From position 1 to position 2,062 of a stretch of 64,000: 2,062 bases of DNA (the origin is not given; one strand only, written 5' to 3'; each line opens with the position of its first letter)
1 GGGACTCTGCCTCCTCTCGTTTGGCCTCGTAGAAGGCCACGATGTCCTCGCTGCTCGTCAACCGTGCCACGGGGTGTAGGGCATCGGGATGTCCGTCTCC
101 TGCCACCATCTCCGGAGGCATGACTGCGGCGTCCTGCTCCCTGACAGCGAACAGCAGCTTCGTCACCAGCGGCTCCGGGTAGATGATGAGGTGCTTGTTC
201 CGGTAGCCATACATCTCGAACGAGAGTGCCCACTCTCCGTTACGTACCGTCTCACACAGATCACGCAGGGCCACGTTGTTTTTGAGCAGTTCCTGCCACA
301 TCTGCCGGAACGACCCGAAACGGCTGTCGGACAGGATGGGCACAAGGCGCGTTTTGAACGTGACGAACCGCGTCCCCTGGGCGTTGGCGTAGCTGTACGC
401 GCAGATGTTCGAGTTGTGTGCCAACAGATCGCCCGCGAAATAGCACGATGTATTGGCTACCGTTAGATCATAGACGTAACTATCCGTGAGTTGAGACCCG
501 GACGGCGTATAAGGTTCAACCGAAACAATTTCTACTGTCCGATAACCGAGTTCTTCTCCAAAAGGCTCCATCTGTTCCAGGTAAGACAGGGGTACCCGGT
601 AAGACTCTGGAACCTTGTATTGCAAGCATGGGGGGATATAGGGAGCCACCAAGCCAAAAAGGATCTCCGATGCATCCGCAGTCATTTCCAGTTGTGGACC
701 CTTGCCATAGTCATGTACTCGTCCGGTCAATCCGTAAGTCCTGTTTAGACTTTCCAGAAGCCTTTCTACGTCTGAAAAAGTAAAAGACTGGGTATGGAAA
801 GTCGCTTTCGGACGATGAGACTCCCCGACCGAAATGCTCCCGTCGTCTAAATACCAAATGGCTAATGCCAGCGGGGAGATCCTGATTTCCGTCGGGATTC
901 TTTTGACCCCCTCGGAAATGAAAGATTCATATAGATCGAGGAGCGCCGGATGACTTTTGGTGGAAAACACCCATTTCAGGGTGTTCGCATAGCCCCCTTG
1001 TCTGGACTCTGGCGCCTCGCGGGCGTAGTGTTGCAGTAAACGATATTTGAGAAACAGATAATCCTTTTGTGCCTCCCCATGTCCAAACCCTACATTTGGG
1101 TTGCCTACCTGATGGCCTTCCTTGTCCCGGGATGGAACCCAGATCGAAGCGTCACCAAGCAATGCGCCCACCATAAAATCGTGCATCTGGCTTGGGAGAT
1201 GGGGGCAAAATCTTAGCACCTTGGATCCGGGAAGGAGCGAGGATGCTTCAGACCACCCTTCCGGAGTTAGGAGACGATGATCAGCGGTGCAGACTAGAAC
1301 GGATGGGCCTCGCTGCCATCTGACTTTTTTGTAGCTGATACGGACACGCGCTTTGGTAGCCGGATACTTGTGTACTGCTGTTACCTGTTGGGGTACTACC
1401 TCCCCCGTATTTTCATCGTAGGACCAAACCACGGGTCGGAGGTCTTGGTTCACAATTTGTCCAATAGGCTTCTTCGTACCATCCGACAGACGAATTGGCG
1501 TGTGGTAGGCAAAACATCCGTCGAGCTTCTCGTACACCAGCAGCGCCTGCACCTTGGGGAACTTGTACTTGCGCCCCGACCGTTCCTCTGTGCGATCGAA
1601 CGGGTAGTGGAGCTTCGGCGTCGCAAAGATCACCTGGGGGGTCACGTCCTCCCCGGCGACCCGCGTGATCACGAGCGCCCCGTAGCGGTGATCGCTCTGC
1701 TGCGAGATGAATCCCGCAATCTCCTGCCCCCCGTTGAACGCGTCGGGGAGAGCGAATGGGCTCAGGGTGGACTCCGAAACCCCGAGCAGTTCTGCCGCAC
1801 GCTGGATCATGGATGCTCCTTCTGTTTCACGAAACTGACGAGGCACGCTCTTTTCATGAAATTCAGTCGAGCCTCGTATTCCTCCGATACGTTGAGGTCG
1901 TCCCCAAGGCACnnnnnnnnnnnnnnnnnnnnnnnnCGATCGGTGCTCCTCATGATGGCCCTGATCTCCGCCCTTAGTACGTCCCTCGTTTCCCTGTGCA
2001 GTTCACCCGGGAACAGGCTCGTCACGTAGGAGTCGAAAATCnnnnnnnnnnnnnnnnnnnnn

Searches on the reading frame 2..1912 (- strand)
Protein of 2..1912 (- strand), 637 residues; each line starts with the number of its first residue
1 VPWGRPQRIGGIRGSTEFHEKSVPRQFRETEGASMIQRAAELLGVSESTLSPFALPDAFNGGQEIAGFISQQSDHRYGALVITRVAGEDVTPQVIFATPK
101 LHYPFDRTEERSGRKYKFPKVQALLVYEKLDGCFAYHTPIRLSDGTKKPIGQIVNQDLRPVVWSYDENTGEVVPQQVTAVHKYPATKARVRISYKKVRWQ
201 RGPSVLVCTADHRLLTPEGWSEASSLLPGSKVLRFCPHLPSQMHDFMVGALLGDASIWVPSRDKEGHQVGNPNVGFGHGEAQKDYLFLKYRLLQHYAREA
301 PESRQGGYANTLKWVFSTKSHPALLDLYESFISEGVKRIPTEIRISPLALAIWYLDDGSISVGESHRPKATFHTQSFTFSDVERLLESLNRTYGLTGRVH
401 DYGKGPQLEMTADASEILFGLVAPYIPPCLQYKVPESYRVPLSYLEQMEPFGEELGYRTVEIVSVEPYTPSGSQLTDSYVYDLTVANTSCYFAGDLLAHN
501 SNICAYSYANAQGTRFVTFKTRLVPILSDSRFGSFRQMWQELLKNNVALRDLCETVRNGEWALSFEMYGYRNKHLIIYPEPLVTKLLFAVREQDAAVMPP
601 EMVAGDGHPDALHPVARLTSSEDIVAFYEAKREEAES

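Call 13: search_protein_families(library=pfam, proteins=[window:2-1912:-], max_evalue=0.01)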
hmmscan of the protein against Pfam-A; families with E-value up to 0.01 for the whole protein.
window:2-1912:- (637 aa): 2 families
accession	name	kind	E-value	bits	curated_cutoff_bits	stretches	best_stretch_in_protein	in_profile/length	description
PF03161.18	LAGLIDADG_2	-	2.1e-30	106.3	25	1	246-416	3-166/168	LAGLIDADG DNA endonuclease family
PF14890.11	Intein_splicing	-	5.7e-06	26.7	35.8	1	142-500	3-155/155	Intein splicing domain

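Call 14: search_protein_families(library=phrogs, proteins=[window:2-1912:-], max_evalue=0.001)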
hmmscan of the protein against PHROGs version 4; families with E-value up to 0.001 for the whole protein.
window:2-1912:- (637 aa): 3 families
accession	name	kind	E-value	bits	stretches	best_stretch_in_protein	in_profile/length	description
phrog_11023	-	DNA, RNA and nucleotide metabolism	1.9e-15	58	1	240-436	4-182/185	homing endonuclease with LAGLIDADG motif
phrog_16259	-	DNA, RNA and nucleotide metabolism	3.3e-05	24.3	1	131-232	231-326/330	DNA helicase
phrog_9759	-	DNA, RNA and nucleotide metabolism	0.00011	23.2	1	243-368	60-170/242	DNA binding protein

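Call 48: search_protein_families(library=padloc, alignment_id=A3, max_evalue=0.001)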
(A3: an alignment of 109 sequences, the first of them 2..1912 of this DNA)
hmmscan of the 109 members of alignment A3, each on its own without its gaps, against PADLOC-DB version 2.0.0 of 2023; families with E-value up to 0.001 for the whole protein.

A. member 1, window:2-1912:- (637 aa): 1 family
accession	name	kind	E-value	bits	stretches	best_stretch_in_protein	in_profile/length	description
PDLC03692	HEase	-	3.6e-19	67.6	1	238-436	39-236/238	homing endonuclease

B. families by the number of members that match (of 109 scanned): 55 families (the first 25 are shown)
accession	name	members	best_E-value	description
PDLC02080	Cas3b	1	2.3e-100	-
PDLC01762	Cas3b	1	7.8e-60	-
PDLC01761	Cas3b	1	1.6e-56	-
PDLC01767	Cas3e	1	2.3e-51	-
PDLC01252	Cas3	1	5.3e-31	CAS-I; effector_G3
PDLC01625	Cas6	1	5.7e-30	"CAS-I,CAS-II,CAS-III,CAS-IV,CAS-V,CAS-VI; crRNAmaturation"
PDLC01757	Cas3b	1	1.6e-29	-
PDLC02102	Cas6b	1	2.5e-29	-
PDLC00953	Cas6a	1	9e-29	"CRISPR-associated protein Cas6, subtype MYXAN"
PDLC01316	Cas6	1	3.6e-28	"CAS-I,CAS-II,CAS-III,CAS-IV,CAS-V,CAS-VI; crRNAmaturation"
PDLC00938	Cas3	1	6.8e-28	CRISPR-associated helicase Cas3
PDLC01346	Cas6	1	6.9e-26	"CAS-I,CAS-II,CAS-III,CAS-IV,CAS-V,CAS-VI; crRNAmaturation"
PDLC01770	Cas3g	1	6.5e-23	-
PDLC01710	Cas3a1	1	1.4e-22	Cas3_1_CAS-I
PDLC02106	Cas6b2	1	4.2e-20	-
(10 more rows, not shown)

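Call 49: search_protein_families(library=phrogs, alignment_id=A3, max_evalue=0.00001)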
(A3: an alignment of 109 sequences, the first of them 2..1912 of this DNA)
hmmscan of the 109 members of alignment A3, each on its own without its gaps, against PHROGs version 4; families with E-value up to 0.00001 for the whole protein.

A. member 1, window:2-1912:- (637 aa): 1 family
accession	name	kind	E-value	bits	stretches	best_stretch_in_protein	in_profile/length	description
phrog_11023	-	DNA, RNA and nucleotide metabolism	1.9e-15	58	1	240-436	4-182/185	homing endonuclease with LAGLIDADG motif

B. families by the number of members that match (of 109 scanned): 12 families
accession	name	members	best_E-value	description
phrog_7397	-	2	2.8e-21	-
phrog_1249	-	2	3.9e-11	acetyltransferase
phrog_7293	-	1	5.5e-60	-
phrog_15480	-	1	4.5e-42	methyltransferase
phrog_11532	-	1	2e-30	-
phrog_5845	-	1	6.8e-26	-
phrog_1479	-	1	6.1e-25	-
phrog_2210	-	1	5.5e-22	-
phrog_11023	-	1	1.9e-15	homing endonuclease with LAGLIDADG motif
phrog_392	-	1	1e-11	metal-dependent hydrolase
phrog_289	-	1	4.8e-09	GTP-binding domain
phrog_16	-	1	1.2e-06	DNA helicase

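Call 58: search_protein_families(library=padloc, alignment_id=A4, max_evalue=0.01)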
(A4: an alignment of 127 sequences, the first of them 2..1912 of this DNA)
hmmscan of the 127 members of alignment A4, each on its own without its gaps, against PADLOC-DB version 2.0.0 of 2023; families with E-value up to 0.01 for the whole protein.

A. member 1, window:2-1912:- (637 aa): 1 family
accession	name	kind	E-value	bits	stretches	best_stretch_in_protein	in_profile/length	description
PDLC03692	HEase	-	3.6e-19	67.6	1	238-436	39-236/238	homing endonuclease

B. families by the number of members that match (of 127 scanned): 20 families
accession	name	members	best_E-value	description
PDLC00553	JetC2|JetC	2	0.00013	DUF3584 domain; MukB-like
PDLC02667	DndD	2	0.0034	DndD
PDLC00551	JetC2|JetC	2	0.0053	DUF3584 domain; MukB-like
PDLC03692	HEase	1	3.6e-19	homing endonuclease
PDLC04134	mad2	1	4.4e-06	mads_2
PDLC03859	LmuB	1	4.4e-05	-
PDLC03961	ShosA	1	0.00021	-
PDLC03868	LmuB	1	0.00041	-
PDLC03863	LmuB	1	0.00041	-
PDLC00519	JetC1|JetC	1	0.00054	DUF3584 domain; MukB-like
PDLC02756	PbeC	1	0.00058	PbeC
PDLC00582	JetC3|JetC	1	0.00091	DUF3584 domain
PDLC02735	PbeC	1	0.0024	PbeC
PDLC02668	DndD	1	0.0037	DndD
PDLC00550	JetC2|JetC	1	0.0066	DUF3584 domain; MukB-like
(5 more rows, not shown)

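Call 102: search_protein_families(library=pfam, alignment_id=A4, max_evalue=0.00001)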
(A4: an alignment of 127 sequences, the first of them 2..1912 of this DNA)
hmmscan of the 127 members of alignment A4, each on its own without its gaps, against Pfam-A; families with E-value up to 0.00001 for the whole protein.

A. member 1, window:2-1912:- (637 aa): 2 families
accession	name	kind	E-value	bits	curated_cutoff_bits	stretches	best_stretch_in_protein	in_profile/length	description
PF03161.18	LAGLIDADG_2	-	2.1e-30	106.3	25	1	246-416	3-166/168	LAGLIDADG DNA endonuclease family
PF14890.11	Intein_splicing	-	5.7e-06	26.7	35.8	0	142-500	3-155/155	Intein splicing domain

B. families by the number of members that match (of 127 scanned): 24 families
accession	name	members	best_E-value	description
PF13302.13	Acetyltransf_3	2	4.9e-12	Acetyltransferase (GNAT) domain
PF00583.31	Acetyltransf_1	2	1.2e-11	Acetyltransferase (GNAT) family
PF03161.18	LAGLIDADG_2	1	2.1e-30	LAGLIDADG DNA endonuclease family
PF20274.4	cREC_REC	1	2.8e-26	Cyclic-phosphate processing Receiver domain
PF01145.31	Band_7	1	2.2e-20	SPFH domain / Band 7 family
PF03013.19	Pyr_excise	1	8.8e-19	Pyrimidine dimer DNA glycosylase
PF15975.10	Flot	1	3e-16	Flotillin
PF21001.2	YqiJ_N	1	4.6e-16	Inner membrane protein YqiJ, N-terminal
PF15891.11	Nuc_deoxyri_tr2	1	8.5e-16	Nucleoside 2-deoxyribosyltransferase like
PF01266.30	DAO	1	3.1e-15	FAD dependent oxidoreductase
PF01028.25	Topoisom_I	1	2.8e-14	Eukaryotic DNA topoisomerase I, catalytic core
PF01494.25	FAD_binding_3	1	9e-13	FAD binding domain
PF05834.18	Lycopene_cycl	1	2.8e-12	Lycopene cyclase protein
PF12831.13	FAD_oxidored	1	7.1e-12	FAD dependent oxidoreductase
PF07992.20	Pyr_redox_2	1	9.1e-12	Pyridine nucleotide-disulphide oxidoreductase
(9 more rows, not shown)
